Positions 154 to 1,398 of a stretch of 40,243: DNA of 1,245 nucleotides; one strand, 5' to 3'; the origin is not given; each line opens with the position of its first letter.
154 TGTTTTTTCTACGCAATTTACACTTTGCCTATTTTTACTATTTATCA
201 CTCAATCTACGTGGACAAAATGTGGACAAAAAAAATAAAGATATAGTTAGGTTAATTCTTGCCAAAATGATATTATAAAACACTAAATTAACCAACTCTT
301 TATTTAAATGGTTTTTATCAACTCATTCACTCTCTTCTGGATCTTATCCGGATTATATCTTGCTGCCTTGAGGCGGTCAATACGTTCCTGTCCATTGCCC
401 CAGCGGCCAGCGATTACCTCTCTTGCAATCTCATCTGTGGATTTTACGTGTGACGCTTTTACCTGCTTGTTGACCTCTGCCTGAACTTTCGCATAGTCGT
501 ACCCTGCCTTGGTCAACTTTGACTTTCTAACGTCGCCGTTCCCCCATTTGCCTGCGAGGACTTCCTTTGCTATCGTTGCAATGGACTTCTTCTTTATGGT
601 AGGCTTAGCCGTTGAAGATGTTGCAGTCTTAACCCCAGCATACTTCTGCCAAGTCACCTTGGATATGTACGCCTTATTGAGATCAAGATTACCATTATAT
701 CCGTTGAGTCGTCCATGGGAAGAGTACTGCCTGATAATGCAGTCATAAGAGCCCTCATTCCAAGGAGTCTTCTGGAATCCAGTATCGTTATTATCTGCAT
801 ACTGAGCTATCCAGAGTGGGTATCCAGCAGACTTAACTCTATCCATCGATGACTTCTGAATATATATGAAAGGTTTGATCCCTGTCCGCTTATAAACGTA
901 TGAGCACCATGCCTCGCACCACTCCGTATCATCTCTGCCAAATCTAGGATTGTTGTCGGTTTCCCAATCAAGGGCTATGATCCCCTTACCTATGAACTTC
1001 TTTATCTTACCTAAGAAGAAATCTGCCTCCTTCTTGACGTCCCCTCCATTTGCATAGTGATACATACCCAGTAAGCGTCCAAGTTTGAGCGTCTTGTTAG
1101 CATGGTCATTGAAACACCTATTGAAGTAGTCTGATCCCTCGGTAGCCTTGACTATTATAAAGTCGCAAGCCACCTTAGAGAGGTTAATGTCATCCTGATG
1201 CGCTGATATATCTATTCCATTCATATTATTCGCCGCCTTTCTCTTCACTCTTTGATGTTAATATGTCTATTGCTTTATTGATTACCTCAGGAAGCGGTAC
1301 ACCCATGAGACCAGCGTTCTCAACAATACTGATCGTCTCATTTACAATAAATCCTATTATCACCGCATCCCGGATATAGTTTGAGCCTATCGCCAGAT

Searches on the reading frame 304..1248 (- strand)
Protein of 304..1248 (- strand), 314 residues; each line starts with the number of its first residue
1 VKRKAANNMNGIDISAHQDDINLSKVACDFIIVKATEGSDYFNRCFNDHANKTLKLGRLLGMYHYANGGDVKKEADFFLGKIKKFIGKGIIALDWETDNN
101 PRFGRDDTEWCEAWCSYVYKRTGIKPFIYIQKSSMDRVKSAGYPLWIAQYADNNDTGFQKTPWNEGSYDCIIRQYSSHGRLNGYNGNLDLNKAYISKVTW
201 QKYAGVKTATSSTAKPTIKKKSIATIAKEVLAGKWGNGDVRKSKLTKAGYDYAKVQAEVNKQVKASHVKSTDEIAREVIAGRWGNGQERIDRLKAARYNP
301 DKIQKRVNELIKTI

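Call 85: search_protein_families(library=pfam, proteins=[window:304-1248:-], max_evalue=0.001)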
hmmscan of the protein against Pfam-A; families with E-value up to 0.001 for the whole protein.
window:304-1248:- (314 aa): 2 families
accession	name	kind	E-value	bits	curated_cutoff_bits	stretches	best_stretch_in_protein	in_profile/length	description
PF08230.16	CW_7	-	2.6e-37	126.7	25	2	225-261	2-38/40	CW_7 repeat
PF01183.26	Glyco_hydro_25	-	1.3e-28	101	27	1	12-183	1-179/180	Glycosyl hydrolases family 25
